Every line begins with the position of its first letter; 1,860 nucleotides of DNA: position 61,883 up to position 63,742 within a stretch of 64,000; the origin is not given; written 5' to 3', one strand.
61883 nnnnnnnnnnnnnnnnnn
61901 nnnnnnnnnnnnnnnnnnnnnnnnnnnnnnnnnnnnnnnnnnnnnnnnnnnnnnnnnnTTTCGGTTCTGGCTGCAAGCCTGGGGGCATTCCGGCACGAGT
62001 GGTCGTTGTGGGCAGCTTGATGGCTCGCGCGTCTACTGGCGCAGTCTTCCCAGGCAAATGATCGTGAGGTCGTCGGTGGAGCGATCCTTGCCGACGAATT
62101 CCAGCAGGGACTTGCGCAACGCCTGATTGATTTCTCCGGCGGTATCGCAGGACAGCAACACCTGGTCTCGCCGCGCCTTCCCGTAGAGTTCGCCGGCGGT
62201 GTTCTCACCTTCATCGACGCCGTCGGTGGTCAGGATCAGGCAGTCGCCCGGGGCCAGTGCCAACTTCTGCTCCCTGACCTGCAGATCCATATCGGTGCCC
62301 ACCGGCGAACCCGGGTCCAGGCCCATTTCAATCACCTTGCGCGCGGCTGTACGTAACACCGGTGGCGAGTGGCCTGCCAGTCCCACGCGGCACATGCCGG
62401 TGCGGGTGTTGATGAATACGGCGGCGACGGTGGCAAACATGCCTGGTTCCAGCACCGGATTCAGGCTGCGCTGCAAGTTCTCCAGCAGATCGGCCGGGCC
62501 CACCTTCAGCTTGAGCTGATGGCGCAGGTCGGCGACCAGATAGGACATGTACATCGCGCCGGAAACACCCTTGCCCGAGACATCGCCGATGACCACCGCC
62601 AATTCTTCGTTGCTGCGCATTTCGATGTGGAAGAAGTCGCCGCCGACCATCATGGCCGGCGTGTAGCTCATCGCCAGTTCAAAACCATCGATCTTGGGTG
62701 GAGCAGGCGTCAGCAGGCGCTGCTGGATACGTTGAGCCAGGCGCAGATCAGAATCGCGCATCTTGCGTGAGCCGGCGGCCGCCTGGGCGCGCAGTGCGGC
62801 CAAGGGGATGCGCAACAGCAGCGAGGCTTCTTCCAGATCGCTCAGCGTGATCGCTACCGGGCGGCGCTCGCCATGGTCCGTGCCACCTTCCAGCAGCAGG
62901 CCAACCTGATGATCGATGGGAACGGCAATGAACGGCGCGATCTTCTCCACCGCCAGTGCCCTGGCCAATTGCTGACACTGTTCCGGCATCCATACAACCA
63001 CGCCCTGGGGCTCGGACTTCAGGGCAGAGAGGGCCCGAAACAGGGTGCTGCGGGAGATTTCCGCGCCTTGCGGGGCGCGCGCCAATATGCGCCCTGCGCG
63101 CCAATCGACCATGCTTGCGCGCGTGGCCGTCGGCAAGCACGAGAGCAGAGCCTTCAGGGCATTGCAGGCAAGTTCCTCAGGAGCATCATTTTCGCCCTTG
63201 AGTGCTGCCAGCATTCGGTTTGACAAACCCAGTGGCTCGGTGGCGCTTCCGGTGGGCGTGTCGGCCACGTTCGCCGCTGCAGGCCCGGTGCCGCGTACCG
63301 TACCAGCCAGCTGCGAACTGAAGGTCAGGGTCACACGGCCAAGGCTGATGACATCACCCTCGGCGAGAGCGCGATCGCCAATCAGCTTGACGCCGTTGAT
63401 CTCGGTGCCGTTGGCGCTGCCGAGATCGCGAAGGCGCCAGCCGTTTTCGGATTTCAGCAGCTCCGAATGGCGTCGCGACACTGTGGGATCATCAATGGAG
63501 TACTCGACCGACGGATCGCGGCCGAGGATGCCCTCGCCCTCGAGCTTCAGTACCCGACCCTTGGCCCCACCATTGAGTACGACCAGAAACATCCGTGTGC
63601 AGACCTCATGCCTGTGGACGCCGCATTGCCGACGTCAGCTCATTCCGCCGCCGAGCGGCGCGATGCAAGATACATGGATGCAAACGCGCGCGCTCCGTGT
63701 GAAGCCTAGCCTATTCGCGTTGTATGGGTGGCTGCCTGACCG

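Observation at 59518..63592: Cluster of three FHA-domain proteins with a cNMP sensor, a STAS antagonist and a PP2C phosphatase: a possible phosphothreonine-gated partner-switching module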

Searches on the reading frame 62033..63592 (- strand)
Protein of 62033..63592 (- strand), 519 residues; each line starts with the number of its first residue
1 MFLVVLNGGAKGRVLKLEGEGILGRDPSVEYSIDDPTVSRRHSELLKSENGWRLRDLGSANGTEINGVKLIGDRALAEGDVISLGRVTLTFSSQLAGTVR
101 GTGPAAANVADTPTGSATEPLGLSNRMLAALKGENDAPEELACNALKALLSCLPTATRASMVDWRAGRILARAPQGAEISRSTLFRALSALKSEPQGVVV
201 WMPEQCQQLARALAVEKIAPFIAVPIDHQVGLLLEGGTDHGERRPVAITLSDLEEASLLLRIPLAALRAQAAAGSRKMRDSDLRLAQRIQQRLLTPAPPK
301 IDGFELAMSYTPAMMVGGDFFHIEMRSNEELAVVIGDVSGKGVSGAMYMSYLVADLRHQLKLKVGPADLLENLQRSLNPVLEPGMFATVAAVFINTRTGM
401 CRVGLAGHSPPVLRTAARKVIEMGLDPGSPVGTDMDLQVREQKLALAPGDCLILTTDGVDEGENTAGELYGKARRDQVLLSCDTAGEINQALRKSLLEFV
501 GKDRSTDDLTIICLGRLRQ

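Call 3: search_protein_families(library=pfam, proteins=[window:62033-63592:-], max_evalue=0.01)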
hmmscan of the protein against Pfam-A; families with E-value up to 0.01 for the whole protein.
window:62033-63592:- (519 aa): 3 families
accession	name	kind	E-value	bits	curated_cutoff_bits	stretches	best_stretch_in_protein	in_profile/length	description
PF07228.17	SpoIIE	-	1.7e-41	142.8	25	1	329-515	3-190/192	Stage II sporulation protein E (SpoIIE)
PF00498.31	FHA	-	2.1e-16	60.5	20.7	1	22-85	2-67/67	FHA domain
PF16697.10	Yop-YscD_cpl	-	1.4e-13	51.3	33.2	1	5-93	2-92/94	Inner membrane component of T3SS, cytoplasmic domain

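Call 4: search_protein_families(library=ncbifam, proteins=[window:62033-63592:-], max_evalue=0.01)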
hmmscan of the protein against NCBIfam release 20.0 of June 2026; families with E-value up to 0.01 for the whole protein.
window:62033-63592:- (519 aa): 10 families
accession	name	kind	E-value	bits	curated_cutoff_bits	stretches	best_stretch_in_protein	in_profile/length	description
NF049868.1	FhaB_Rv0019c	equivalog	9.5e-14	51.7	125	1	3-89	69-156/158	FHA domain-containing protein FhaB/FipA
NF041660.2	oxygluDhInhib_OdhI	equivalog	1.2e-12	47.9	200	1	3-91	39-127/130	oxoglutarate dehydrogenase inhibitor Odhl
NF052573.1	HisKinEspAMyxo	equivalog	3.6e-11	41.8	1400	1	10-91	36-119/755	serine histidine kinase EspA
NF038263.1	prot_phos_SiaA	equivalog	6e-09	35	700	1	265-514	398-655/658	biofilm regulation protein phosphatase SiaA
NF045505.1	RR_RssB_Pseudo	equivalog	5.2e-08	32.3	700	1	275-461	148-340/394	two-component system response regulator RssB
NF033760.1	gliding_GltG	equivalog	5.8e-08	31.7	650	1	23-164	28-163/650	adventurous gliding motility protein GltG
TIGR03354.1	VI_FHA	hypoth_equivalog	8.8e-08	32.4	120.25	1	18-115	23-120/420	type VI secretion system-associated FHA domain protein TagH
TIGR02865.1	spore_II_E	equivalog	0.00025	19.2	490.8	1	316-466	566-714/764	stage II sporulation protein E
TIGR02500.1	type_III_yscD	equivalog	0.0023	16.9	86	1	5-116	5-123/413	type III secretion system inner membrane ring subunit SctD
NF052403.1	ESX1TransRegEspM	equivalog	0.0095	14.8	550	0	3-69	13-78/367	ESX-1 type VII secretion system transcriptional regulator EspM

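Call 8: find_encoding_contigs(protein=window:62033-63592:-, flank=10000, max_places=6)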
Protein window:62033-63592:- (519 aa): 23 contigs read that carry it; 6 places shown.
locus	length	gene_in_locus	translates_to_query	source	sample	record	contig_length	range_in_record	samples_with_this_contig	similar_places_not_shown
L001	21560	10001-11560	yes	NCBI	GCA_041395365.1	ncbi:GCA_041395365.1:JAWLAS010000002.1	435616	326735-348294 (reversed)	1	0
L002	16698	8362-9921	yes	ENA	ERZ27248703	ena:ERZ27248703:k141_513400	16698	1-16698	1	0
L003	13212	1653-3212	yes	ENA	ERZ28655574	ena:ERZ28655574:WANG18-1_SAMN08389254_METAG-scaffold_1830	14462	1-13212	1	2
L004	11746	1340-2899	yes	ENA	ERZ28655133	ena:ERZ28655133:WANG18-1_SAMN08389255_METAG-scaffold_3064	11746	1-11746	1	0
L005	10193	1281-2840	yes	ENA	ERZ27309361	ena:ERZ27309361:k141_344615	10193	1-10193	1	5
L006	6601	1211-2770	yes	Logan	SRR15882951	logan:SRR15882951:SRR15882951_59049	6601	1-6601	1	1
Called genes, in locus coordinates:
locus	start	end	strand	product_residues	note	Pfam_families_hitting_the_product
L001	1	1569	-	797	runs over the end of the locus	PF01636:APH, PF00202:Aminotran_3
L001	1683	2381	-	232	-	-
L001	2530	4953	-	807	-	PF00069:Pkinase, PF03109:ABC1 (faint), PF07714:PK_Tyr_Ser-Thr, PF14559:TPR_19 (faint), PF13431:TPR_17 (faint)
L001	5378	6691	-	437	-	-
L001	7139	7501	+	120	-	PF01242:PTPS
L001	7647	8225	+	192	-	PF16036:Chalcone_3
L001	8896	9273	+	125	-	PF09361:Phasin_2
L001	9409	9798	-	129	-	PF01124:MAPEG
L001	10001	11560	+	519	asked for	PF16697:Yop-YscD_cpl, PF00498:FHA, PF07228:SpoIIE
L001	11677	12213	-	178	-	PF01740:STAS, PF13466:STAS_2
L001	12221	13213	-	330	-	PF16697:Yop-YscD_cpl (weak), PF00498:FHA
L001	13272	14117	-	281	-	PF00027:cNMP_binding, PF00498:FHA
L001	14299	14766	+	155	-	-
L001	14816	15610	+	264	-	PF00119:ATP-synt_A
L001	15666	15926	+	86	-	PF00137:ATP-synt_C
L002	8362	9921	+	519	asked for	PF16697:Yop-YscD_cpl, PF00498:FHA, PF07228:SpoIIE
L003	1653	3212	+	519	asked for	PF16697:Yop-YscD_cpl, PF00498:FHA, PF07228:SpoIIE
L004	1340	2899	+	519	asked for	PF16697:Yop-YscD_cpl, PF00498:FHA, PF07228:SpoIIE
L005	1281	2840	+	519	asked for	PF16697:Yop-YscD_cpl, PF00498:FHA, PF07228:SpoIIE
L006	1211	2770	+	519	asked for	PF16697:Yop-YscD_cpl, PF00498:FHA, PF07228:SpoIIE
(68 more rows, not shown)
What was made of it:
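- Checked: The public gene calls for the same contig (GCA_041395365.1, a Lysobacterales MAG) match these coordinates exactly (call 8).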

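Call 41: search_solved_structures(query=window:62033-63592:-, max_evalue=0.001, show_alignments=2)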
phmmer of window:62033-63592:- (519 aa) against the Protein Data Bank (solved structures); distinct sequences matched with E-value up to 0.001: 17.
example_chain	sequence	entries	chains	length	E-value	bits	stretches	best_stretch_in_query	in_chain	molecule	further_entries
3ke6_A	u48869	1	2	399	2.3e-11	46.2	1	278-461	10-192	Protein Rv1364c/MT1410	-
2kkl_A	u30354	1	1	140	4e-09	38.8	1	3-92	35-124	Uncharacterized protein Mb1858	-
2kfu_A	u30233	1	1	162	4.3e-09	38.7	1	4-92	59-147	Rv1827 pThr 22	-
6i2p_D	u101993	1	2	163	4.4e-09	38.7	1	4-92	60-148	Glycogen accumulation regulator GarA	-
7rj3_A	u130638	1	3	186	6.1e-09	38.2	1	4-92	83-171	Glycogen accumulation regulator GarA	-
6i2q_B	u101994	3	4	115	1.7e-08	36.7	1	3-92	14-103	Glycogen accumulation regulator GarA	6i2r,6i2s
3po8_A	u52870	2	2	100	2.4e-08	36.2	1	9-87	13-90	Putative uncharacterized protein TB39.8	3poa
2lc1_A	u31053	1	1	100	2.6e-08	36.1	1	9-87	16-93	Putative uncharacterized protein TB39.8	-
8p5r_G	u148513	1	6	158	3.9e-08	35.5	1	3-92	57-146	Glycogen accumulation regulator GarA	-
2kb3_A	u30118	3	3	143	8.8e-08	34.4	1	3-92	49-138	Oxoglutarate dehydrogenase inhibitor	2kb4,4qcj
8p5x_G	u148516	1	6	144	9e-08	34.3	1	3-92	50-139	Oxoglutarate dehydrogenase inhibitor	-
3oun_A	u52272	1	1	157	1e-07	34.1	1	9-87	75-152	Putative uncharacterized protein TB39.8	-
3es2_A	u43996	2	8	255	3.6e-07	32.3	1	276-460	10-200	Probable two-component response regulator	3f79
3eq2_A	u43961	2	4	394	4.6e-07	32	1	270-460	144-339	Probable two-component response regulator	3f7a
6cah_A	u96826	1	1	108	2.4e-06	29.6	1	23-93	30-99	ABC transporter ATP-binding/permease protein Rv1747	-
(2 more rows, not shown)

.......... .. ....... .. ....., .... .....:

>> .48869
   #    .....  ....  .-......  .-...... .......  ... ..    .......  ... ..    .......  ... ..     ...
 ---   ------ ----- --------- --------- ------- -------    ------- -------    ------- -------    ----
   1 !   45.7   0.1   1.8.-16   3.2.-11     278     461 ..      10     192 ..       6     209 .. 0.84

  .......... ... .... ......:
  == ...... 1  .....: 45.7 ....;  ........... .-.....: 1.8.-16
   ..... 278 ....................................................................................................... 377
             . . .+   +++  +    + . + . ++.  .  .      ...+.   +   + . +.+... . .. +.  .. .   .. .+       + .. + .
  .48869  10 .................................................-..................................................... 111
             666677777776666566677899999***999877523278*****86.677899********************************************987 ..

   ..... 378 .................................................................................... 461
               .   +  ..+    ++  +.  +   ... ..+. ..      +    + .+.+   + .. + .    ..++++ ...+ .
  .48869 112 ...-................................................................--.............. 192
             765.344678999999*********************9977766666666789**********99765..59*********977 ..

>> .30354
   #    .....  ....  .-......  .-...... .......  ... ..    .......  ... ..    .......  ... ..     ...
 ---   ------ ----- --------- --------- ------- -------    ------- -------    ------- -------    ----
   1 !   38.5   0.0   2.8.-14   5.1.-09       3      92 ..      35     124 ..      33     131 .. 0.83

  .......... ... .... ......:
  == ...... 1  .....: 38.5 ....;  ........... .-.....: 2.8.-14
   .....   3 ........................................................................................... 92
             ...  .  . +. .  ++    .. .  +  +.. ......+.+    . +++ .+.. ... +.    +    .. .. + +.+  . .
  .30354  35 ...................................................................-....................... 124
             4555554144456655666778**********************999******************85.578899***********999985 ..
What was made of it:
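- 62033..63592 (-): FHA - GAF-like - long helix - SpoIIE/RsbU-type PP2C phosphatase (519 aa). The canonical FHA is aa 1-93 (nt 63314-63592). The GAF-like alpha/beta domain is aa 121-240 (nt 62873-63232), followed by a linker helix at aa 250-293. The PPM domain is aa 300-519 (nt 62036-62695) with GDVSGKG (62567-62587), TDGVDE (62210-62230) and DDLT (62063-62080). The best PDB sequence match is the RsbU-like domain of Rv1364c (call 41).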

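Call 45: find_homologous_proteins(query=window:62033-63592:-, max_evalue=1e-10)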
Query window:62033-63592:- (519 aa): 1604 proteins with E <= 1e-10 among 8000 candidates; the best 120 are listed.
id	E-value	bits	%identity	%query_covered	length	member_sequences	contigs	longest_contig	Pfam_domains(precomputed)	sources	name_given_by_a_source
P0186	0.0e+0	1129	100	100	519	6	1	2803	PF00498.32,PF16697.11,PF07228.18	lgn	-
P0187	2.4e-296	1001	89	100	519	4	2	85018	PF00498.32,PF16697.11,PF07228.18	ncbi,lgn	-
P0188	9.8e-282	953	84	100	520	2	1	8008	PF00498.32,PF16697.11,PF07228.18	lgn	-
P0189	7.9e-271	917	82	100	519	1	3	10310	PF00498.32,PF16697.11,PF07228.18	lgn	-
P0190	1.8e-252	856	75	100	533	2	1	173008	PF00498.32,PF16697.11,PF07228.18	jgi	jgi:phosphoserine phosphatase RsbU/P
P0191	1.2e-243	827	72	100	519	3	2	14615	PF00498.32,PF16697.11,PF07228.18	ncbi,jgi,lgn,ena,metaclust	metaclust:\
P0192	5.6e-242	822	73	100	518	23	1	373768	PF00498.32,PF16697.11,PF07228.18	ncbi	-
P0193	4.4e-241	819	73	100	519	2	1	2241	PF00498.32,PF16697.11,PF07228.18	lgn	-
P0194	8.0e-241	818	72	100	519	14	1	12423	PF00498.32,PF16697.11,PF07228.18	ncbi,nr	ncbi:MAG TPA: SpoIIE family protein phosphatase [Xanthomonadales bacterium]|nr:SpoIIE family protein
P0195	3.9e-239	812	72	100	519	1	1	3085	PF00498.32,PF16697.11,PF07228.18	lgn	-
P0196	8.8e-239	811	72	100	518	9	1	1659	PF00498.32,PF16697.11,PF07228.18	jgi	-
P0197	1.3e-237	807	71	100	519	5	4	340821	PF00498.32,PF16697.11,PF07228.18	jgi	jgi:Tfp pilus assembly protein PilN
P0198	1.3e-237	807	72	100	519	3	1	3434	PF00498.32,PF16697.11,PF07228.18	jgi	jgi:hypothetical protein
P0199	3.3e-235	799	72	100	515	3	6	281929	PF00498.32,PF16697.11,PF07228.18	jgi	jgi:serine phosphatase RsbU (regulator of sigma subunit)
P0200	5.5e-234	795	73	100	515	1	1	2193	PF00498.32,PF16697.11,PF07228.18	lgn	-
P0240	2.2e-79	285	35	98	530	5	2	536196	PF00498.32,PF16697.11,PF07228.18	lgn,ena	-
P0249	1.3e-53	200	38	49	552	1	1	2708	PF13185.13,PF00498.32,PF01590.33,PF16697.11,PF07228.18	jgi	jgi:phosphoserine phosphatase RsbU/P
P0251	8.4e-53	198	31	99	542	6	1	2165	PF13185.13,PF00498.32,PF01590.33,PF16697.11,PF07228.18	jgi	jgi:serine phosphatase RsbU (regulator of sigma subunit)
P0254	2.1e-51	193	30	99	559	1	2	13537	PF13185.13,PF00498.32,PF01590.33,PF16697.11,PF07228.18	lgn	-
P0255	5.7e-51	192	30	99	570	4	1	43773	PF13185.13,PF00498.32,PF01590.33,PF16697.11,PF13492.13,PF07228.18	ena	-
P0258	1.1e-49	187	34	46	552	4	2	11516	PF13185.13,PF00498.32,PF01590.33,PF16697.11,PF13492.13,PF07228.18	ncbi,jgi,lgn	jgi:serine phosphatase RsbU (regulator of sigma subunit)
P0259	2.9e-49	186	30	99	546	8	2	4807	PF13185.13,PF00498.32,PF01590.33,PF16697.11,PF13492.13,PF07228.18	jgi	jgi:serine phosphatase RsbU (regulator of sigma subunit)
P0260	5.6e-49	185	28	97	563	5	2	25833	PF13185.13,PF00498.32,PF01590.33,PF16697.11,PF07228.18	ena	-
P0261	7.6e-49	185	30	99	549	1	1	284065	PF13185.13,PF00498.32,PF01590.33,PF16697.11,PF13492.13,PF07228.18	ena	-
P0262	2.4e-48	183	30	97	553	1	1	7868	PF13185.13,PF00498.32,PF01590.33,PF16697.11,PF13492.13,PF07228.18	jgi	jgi:serine phosphatase RsbU (regulator of sigma subunit)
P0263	4.8e-48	182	28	99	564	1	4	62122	PF13185.13,PF00498.32,PF01590.33,PF16697.11,PF13492.13,PF07228.18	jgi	jgi:sigma-B regulation protein RsbU (phosphoserine phosphatase)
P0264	1.0e-47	181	35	46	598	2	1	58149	PF13185.13,PF00498.32,PF01590.33,PF16697.11,PF07228.18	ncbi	-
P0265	2.5e-47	180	29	99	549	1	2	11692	PF13185.13,PF00498.32,PF01590.33,PF16697.11,PF13492.13,PF07228.18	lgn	-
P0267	4.5e-47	179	30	99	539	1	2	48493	PF13185.13,PF00498.32,PF01590.33,PF16697.11,PF13492.13,PF07228.18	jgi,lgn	jgi:sigma-B regulation protein RsbU (phosphoserine phosphatase)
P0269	5.0e-46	175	28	99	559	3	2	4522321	PF13185.13,PF00498.32,PF01590.33,PF16697.11,PF13492.13,PF07228.18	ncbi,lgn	ncbi:MAG: SpoIIE family protein phosphatase [Thermoanaerobaculia bacterium]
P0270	1.3e-45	174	29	99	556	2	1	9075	PF13185.13,PF00498.32,PF01590.33,PF16697.11,PF13492.13,PF07228.18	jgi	jgi:serine phosphatase RsbU (regulator of sigma subunit)/pSer/pThr/pTyr-binding forkhead associated 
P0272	5.7e-45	172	32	49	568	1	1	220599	PF13185.13,PF00498.32,PF01590.33,PF16697.11,PF13492.13,PF07228.18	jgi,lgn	jgi:serine phosphatase RsbU (regulator of sigma subunit)/pSer/pThr/pTyr-binding forkhead associated 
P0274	4.4e-43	166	29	99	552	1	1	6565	PF13185.13,PF00498.32,PF01590.33,PF16697.11,PF13492.13,PF07228.18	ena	-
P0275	1.1e-42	164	33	55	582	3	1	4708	PF13185.13,PF00498.32,PF01590.33,PF16697.11,PF13492.13,PF07228.18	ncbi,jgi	jgi:sigma-B regulation protein RsbU (phosphoserine phosphatase)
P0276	4.3e-42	162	34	44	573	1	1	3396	PF13185.13,PF00498.32,PF16697.11,PF07228.18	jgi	jgi:phosphoserine phosphatase RsbU/P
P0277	4.6e-42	162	28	99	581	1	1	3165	PF13185.13,PF00498.32,PF01590.33,PF16697.11,PF13492.13,PF07228.18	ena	-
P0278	1.3e-41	161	28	99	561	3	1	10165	PF13185.13,PF00498.32,PF01590.33,PF16697.11,PF13492.13,PF07228.18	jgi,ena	-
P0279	1.4e-41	161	25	99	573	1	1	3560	PF13185.13,PF00498.32,PF01590.33,PF16697.11,PF07228.18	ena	-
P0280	4.5e-41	159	34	49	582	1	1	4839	PF13185.13,PF00498.32,PF01590.33,PF16697.11,PF07228.18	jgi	jgi:serine phosphatase RsbU (regulator of sigma subunit)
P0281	1.1e-40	158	28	99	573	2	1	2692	PF13185.13,PF00498.32,PF16697.11,PF13492.13,PF07228.18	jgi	jgi:serine phosphatase RsbU (regulator of sigma subunit)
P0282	1.5e-40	157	29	99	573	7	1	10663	PF13185.13,PF00498.32,PF16697.11,PF07228.18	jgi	jgi:phosphoserine phosphatase RsbU/P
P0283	4.4e-40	156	27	99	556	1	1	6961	PF13185.13,PF00498.32,PF01590.33,PF16697.11,PF13492.13,PF07228.18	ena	-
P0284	9.7e-40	155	29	99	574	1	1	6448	PF13185.13,PF00498.32,PF01590.33,PF16697.11,PF13492.13,PF07228.18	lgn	-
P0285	1.6e-39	154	28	99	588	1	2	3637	PF13185.13,PF00498.32,PF16697.11,PF13492.13,PF07228.18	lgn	-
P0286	1.6e-39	154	28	99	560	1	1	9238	PF13185.13,PF00498.32,PF16697.11,PF13492.13,PF07228.18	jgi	jgi:serine phosphatase RsbU (regulator of sigma subunit)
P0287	1.6e-39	154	29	99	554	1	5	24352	PF13185.13,PF00498.32,PF16697.11,PF13492.13,PF07228.18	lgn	-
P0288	3.0e-39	153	32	48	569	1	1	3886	PF13185.13,PF00498.32,PF16697.11,PF13492.13,PF07228.18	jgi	jgi:serine phosphatase RsbU (regulator of sigma subunit)/pSer/pThr/pTyr-binding forkhead associated 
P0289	3.5e-39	153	29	47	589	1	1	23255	PF13185.13,PF00498.32,PF01590.33,PF16697.11,PF13492.13,PF07228.18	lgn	-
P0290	3.7e-39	153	33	45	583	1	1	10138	PF13185.13,PF00498.32,PF01590.33,PF16697.11,PF13492.13,PF07228.18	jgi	jgi:phosphoserine phosphatase RsbU/P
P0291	4.0e-39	153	28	99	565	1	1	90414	PF13185.13,PF00498.32,PF16697.11,PF07228.18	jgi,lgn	-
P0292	1.0e-38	151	35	45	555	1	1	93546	PF13185.13,PF00498.32,PF01590.33,PF16697.11,PF13492.13,PF07228.18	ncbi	ncbi:MAG: SpoIIE family protein phosphatase [Polyangiaceae bacterium]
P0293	2.4e-38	150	31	46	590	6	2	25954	PF13185.13,PF00498.32,PF01590.33,PF16697.11,PF13492.13,PF07228.18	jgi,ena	-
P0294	3.7e-38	149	29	97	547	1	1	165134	PF13185.13,PF00498.32,PF01590.33,PF16697.11,PF13492.13,PF07228.18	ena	-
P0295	1.0e-37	148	30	60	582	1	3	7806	PF13185.13,PF00498.32,PF01590.33,PF16697.11,PF13492.13,PF07228.18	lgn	-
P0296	1.1e-37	148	28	99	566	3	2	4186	PF13185.13,PF00498.32,PF01590.33,PF16697.11,PF07228.18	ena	-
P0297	1.1e-37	148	34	44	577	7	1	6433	PF13185.13,PF00498.32,PF01590.33,PF16697.11,PF13492.13,PF07228.18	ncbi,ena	ncbi:MAG TPA: SpoIIE family protein phosphatase [Polyangia bacterium]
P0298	1.2e-37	148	36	49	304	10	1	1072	PF01590.33,PF07228.18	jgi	-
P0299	1.3e-37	148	33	45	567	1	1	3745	PF13185.13,PF00498.32,PF01590.33,PF16697.11,PF07228.18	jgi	jgi:serine phosphatase RsbU (regulator of sigma subunit)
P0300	1.9e-37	147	32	46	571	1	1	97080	PF13185.13,PF00498.32,PF01590.33,PF16697.11,PF13492.13,PF07228.18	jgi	jgi:phosphoserine phosphatase RsbU/P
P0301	3.0e-37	146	32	46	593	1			PF13185.13,PF00498.32,PF01590.33,PF16697.11,PF13492.13,PF07228.18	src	-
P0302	5.1e-37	146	29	99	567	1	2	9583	PF13185.13,PF00498.32,PF01590.33,PF16697.11,PF07228.18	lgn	-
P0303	1.0e-36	145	29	100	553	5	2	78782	PF13185.13,PF00498.32,PF01590.33,PF16697.11,PF13492.13,PF07228.18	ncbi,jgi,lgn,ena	-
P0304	1.7e-36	144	29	68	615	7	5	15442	PF13185.13,PF00498.32,PF01590.33,PF16697.11,PF13492.13,PF07228.18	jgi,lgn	jgi:serine phosphatase RsbU (regulator of sigma subunit)/pSer/pThr/pTyr-binding forkhead associated 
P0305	2.1e-36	144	27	96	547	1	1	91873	PF13185.13,PF00498.32,PF01590.33,PF16697.11,PF13492.13,PF07228.18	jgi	jgi:sigma-B regulation protein RsbU (phosphoserine phosphatase)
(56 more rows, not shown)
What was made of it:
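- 62033..63592 (-): Distant full-length homologues carry Pfam GAF (call 45).
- On GAF domain (in the phosphatase): Homologues that align over 97-99% of its length at 28-31% identity do carry PF13185 and PF01590 (call 45).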

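Call 46: find_encoding_contigs(protein=P0269, flank=7000, max_places=1)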
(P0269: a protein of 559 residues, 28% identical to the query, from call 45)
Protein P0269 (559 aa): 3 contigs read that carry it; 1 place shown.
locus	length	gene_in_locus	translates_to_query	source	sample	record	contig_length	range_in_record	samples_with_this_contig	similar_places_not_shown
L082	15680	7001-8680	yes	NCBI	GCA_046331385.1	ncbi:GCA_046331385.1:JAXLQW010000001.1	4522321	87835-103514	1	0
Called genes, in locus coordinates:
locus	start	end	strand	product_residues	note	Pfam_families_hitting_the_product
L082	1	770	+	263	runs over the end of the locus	PF00561:Abhydrolase_1, PF12146:Hydrolase_4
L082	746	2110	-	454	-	PF01546:Peptidase_M20, PF07687:M20_dimer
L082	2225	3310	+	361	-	PF23414:Beta-prop_EML_2 (weak)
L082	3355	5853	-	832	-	PF02190:LON_substr_bdg, PF13401:AAA_22 (faint), PF07724:AAA_2 (faint), PF00004:AAA, PF07728:AAA_5, PF22667:Lon_lid, PF05362:Lon_C, PF13541:ChlI (weak)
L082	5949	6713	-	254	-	PF01925:TauE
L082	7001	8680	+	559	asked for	PF16697:Yop-YscD_cpl, PF00498:FHA, PF01590:GAF, PF13185:GAF_2, PF13492:GAF_3, PF07228:SpoIIE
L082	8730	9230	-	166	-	PF01740:STAS, PF13466:STAS_2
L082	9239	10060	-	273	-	PF00027:cNMP_binding, PF00498:FHA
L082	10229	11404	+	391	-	PF00158:Sigma54_activat, PF14532:Sigma54_activ_2, PF00004:AAA (faint), PF07728:AAA_5, PF25601:AAA_lid_14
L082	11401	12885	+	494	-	PF00702:Hydrolase, PF13419:HAD_2, PF13242:Hydrolase_like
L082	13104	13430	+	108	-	-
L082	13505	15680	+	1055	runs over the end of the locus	PF13575:DUF4135, PF05147:LANC_like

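Call 47: find_encoding_contigs(protein=P0292, flank=7000, max_places=1)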
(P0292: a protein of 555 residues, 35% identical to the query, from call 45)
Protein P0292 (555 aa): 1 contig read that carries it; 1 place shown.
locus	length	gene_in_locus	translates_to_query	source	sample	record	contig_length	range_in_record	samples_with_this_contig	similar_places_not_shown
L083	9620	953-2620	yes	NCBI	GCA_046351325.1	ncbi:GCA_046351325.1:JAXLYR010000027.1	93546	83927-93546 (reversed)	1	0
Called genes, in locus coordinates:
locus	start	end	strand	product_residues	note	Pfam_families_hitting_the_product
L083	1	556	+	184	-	PF00072:Response_reg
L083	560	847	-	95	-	PF04248:NTP_transf_9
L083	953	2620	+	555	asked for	PF16697:Yop-YscD_cpl, PF00498:FHA, PF01590:GAF (weak), PF13185:GAF_2, PF13492:GAF_3 (faint), PF07228:SpoIIE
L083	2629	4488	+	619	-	PF00924:MS_channel_2nd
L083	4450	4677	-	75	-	-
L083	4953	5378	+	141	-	-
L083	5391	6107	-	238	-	PF27854:Heavy_Cys_CGP (faint)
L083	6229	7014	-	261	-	-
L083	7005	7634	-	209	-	PF04542:Sigma70_r2, PF08281:Sigma70_r4_2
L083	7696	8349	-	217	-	-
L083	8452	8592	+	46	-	-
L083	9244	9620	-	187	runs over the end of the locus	-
